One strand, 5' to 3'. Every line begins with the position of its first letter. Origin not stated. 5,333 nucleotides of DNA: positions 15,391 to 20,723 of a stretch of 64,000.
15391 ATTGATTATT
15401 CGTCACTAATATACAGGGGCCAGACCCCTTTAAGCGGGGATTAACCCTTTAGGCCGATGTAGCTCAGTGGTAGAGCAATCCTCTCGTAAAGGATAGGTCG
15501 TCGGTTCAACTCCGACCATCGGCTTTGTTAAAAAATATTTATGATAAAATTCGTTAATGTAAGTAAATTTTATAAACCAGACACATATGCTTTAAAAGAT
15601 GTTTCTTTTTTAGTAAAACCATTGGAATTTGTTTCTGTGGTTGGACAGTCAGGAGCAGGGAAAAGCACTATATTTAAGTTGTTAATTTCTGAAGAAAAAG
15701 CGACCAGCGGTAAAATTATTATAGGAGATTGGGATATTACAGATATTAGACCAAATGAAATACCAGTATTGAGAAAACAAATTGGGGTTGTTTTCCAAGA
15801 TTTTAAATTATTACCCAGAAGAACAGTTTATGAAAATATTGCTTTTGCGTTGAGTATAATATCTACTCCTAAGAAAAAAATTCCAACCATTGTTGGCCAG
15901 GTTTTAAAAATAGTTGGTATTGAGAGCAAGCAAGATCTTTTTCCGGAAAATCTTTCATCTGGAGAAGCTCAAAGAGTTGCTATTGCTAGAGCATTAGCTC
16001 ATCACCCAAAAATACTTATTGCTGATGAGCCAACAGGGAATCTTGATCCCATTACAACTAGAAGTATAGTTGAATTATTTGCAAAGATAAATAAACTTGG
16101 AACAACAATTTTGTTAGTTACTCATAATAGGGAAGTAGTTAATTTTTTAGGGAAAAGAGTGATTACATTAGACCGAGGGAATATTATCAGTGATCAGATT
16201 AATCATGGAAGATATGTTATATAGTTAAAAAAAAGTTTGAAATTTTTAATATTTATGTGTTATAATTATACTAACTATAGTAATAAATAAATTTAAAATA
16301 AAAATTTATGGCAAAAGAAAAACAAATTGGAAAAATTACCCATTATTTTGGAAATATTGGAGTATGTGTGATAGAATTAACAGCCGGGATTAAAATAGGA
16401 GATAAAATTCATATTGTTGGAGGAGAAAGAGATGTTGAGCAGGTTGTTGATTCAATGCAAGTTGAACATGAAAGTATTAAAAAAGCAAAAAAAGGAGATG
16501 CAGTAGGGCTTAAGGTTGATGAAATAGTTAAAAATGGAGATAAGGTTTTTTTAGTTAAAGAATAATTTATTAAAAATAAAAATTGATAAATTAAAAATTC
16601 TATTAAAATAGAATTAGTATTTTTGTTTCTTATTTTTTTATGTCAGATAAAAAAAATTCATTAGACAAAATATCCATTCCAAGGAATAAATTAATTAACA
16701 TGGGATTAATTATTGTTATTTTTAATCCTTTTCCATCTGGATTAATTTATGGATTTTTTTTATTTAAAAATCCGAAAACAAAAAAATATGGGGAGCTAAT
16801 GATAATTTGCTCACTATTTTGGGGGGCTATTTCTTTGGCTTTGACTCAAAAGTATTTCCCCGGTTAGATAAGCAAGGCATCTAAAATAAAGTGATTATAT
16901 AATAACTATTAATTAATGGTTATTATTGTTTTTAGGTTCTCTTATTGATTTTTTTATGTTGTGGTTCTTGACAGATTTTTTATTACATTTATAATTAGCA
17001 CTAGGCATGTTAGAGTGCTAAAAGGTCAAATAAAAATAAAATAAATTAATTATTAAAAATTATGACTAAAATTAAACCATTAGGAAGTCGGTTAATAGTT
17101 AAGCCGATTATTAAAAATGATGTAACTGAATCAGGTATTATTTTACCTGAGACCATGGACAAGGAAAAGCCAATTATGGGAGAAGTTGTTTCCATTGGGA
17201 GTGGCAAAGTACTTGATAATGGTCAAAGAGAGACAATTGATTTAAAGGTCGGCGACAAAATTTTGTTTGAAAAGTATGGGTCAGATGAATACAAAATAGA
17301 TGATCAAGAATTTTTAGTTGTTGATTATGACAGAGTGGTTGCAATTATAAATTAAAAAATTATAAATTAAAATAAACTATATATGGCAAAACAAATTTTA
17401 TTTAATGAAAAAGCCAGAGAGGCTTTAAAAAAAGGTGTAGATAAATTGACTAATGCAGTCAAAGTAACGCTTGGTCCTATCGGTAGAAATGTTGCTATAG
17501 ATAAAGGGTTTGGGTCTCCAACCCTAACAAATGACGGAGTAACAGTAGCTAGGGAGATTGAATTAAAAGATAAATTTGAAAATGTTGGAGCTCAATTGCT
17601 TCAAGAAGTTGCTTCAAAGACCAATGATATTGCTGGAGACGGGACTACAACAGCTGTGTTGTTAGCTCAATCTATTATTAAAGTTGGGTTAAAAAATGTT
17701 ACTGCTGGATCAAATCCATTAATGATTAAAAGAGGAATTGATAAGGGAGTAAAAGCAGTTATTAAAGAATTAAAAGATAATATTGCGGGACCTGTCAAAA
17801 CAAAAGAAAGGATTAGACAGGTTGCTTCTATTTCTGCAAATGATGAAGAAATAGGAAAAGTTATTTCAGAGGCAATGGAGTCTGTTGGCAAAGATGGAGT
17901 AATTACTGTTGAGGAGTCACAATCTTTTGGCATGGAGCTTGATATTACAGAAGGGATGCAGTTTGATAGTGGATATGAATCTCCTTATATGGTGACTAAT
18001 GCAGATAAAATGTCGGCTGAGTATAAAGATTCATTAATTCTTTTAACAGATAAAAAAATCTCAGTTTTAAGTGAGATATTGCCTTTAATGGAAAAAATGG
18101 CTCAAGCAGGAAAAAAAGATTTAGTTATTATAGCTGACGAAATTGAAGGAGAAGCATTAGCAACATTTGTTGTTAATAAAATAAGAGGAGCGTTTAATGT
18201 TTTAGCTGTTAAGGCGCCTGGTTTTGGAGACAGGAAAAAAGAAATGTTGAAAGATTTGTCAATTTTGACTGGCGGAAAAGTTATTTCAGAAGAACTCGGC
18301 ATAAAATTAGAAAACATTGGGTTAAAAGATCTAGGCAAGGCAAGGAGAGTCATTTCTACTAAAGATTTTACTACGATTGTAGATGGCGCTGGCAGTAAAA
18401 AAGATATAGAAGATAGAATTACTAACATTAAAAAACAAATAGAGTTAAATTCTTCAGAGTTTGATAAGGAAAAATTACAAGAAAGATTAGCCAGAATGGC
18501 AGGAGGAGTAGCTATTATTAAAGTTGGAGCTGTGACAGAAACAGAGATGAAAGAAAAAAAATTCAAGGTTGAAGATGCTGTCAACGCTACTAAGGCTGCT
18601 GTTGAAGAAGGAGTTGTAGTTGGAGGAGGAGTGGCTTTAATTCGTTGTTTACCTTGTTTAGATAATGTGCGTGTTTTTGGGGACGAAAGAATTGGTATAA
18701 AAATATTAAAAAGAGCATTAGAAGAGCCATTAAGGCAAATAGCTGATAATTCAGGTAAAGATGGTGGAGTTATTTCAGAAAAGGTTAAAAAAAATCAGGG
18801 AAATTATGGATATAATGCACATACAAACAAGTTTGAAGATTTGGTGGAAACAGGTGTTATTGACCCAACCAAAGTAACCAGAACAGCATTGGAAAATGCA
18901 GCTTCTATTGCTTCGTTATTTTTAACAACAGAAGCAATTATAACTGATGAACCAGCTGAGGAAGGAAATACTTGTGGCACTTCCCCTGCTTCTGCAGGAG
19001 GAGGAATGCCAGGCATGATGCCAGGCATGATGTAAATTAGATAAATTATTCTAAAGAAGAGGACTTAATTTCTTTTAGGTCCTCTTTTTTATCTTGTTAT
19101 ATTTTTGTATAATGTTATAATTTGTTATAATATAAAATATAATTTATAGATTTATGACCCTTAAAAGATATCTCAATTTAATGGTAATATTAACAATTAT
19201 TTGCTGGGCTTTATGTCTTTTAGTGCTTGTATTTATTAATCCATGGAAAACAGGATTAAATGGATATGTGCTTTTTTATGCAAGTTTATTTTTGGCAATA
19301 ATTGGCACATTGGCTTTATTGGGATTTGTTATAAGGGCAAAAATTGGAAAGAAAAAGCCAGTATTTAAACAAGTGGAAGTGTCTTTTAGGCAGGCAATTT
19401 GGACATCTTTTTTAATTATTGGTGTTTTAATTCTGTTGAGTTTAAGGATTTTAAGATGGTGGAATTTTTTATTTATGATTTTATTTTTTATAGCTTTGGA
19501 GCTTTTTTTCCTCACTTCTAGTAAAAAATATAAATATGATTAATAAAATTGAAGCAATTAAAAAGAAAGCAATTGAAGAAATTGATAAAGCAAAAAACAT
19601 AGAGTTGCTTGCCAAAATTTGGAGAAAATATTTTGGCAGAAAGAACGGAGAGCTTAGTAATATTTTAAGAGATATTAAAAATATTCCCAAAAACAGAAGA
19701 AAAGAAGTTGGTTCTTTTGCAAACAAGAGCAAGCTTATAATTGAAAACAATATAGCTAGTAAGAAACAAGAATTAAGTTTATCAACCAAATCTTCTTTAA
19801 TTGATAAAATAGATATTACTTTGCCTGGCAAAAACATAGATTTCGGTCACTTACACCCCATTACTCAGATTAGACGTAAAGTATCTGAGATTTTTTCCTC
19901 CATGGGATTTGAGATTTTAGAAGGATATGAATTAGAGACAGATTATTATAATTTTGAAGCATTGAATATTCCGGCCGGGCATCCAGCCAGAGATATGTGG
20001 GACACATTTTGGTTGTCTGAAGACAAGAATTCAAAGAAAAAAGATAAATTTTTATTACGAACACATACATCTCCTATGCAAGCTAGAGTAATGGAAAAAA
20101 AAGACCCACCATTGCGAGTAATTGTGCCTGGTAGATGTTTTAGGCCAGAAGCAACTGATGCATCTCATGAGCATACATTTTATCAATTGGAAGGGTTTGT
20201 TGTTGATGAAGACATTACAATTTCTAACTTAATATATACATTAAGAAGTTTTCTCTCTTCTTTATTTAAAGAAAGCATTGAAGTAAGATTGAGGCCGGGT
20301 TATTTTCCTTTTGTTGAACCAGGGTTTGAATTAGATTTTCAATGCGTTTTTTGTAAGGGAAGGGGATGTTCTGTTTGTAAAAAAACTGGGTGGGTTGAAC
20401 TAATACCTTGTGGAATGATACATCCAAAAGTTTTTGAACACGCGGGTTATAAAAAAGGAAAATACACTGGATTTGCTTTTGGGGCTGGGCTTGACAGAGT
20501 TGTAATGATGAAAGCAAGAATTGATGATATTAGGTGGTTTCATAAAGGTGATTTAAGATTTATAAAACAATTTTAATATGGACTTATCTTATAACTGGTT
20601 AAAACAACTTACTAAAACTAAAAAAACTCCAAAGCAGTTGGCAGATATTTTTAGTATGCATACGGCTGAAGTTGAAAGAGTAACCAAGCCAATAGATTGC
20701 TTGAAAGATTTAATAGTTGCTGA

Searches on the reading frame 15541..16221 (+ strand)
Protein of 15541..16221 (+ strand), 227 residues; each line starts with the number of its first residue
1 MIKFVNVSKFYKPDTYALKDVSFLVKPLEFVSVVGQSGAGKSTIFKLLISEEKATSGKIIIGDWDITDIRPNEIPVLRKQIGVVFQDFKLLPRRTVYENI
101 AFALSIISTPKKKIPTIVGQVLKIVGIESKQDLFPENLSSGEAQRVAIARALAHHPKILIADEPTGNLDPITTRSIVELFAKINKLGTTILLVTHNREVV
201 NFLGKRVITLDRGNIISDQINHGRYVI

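Call 55: search_protein_families(library=pfam, proteins=[window:15541-16221:+], max_evalue=0.0001)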
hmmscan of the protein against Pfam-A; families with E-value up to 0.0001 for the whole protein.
window:15541-16221:+ (227 aa): 2 families
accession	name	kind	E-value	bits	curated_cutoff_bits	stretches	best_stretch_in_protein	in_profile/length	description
PF00005.33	ABC_tran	-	3.2e-33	115.7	25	1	18-165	1-136/137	ABC transporter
PF13304.12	AAA_21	-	1.6e-08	35.5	27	1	131-200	231-303/304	AAA domain, putative AbiEii toxin, Type IV TA system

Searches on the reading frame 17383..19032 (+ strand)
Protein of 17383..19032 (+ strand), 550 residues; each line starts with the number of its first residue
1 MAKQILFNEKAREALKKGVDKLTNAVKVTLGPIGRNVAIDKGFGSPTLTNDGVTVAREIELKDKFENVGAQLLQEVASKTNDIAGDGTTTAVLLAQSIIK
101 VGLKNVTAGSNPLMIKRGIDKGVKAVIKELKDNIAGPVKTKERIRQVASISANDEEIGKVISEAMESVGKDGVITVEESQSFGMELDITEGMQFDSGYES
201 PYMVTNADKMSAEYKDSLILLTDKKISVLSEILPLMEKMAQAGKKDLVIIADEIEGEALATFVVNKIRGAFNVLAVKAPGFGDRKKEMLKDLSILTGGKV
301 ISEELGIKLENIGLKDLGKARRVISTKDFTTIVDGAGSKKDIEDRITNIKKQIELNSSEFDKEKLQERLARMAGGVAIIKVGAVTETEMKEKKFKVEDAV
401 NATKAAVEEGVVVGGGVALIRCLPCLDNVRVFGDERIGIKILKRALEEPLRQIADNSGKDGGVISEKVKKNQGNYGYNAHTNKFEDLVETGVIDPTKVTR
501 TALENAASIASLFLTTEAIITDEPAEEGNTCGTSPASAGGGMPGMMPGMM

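Call 55: search_protein_families(library=pfam, proteins=[window:17383-19032:+], max_evalue=0.0001)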
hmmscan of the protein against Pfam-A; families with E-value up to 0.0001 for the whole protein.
window:17383-19032:+ (550 aa): 1 family
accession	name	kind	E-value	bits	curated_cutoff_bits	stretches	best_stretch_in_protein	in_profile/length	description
PF00118.29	Cpn60_TCP1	-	3.2e-72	244.3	34.3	1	22-523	1-489/490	TCP-1/cpn60 chaperonin family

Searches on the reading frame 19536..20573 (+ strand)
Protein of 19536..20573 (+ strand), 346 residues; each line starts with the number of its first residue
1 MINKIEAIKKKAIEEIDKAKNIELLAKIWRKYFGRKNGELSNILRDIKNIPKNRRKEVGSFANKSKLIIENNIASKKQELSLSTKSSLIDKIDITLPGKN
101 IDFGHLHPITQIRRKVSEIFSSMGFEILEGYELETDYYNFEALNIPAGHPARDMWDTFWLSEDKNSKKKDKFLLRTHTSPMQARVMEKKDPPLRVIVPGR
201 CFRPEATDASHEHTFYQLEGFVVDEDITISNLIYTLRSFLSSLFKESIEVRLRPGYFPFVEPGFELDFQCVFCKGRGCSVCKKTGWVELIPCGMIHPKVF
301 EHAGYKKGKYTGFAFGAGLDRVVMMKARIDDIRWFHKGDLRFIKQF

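Call 55: search_protein_families(library=pfam, proteins=[window:19536-20573:+], max_evalue=0.0001)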
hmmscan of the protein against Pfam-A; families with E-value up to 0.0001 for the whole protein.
window:19536-20573:+ (346 aa): 2 families
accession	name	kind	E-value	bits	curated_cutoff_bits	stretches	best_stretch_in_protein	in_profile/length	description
PF01409.25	tRNA-synt_2d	-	3.2e-94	315.5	19.8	1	91-346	1-246/246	tRNA synthetases class II core domain (F)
PF02912.23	Phe_tRNA-synt_N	-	1.3e-10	41.5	22.3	1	21-81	2-61/69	Aminoacyl tRNA synthetase class II, N-terminal domain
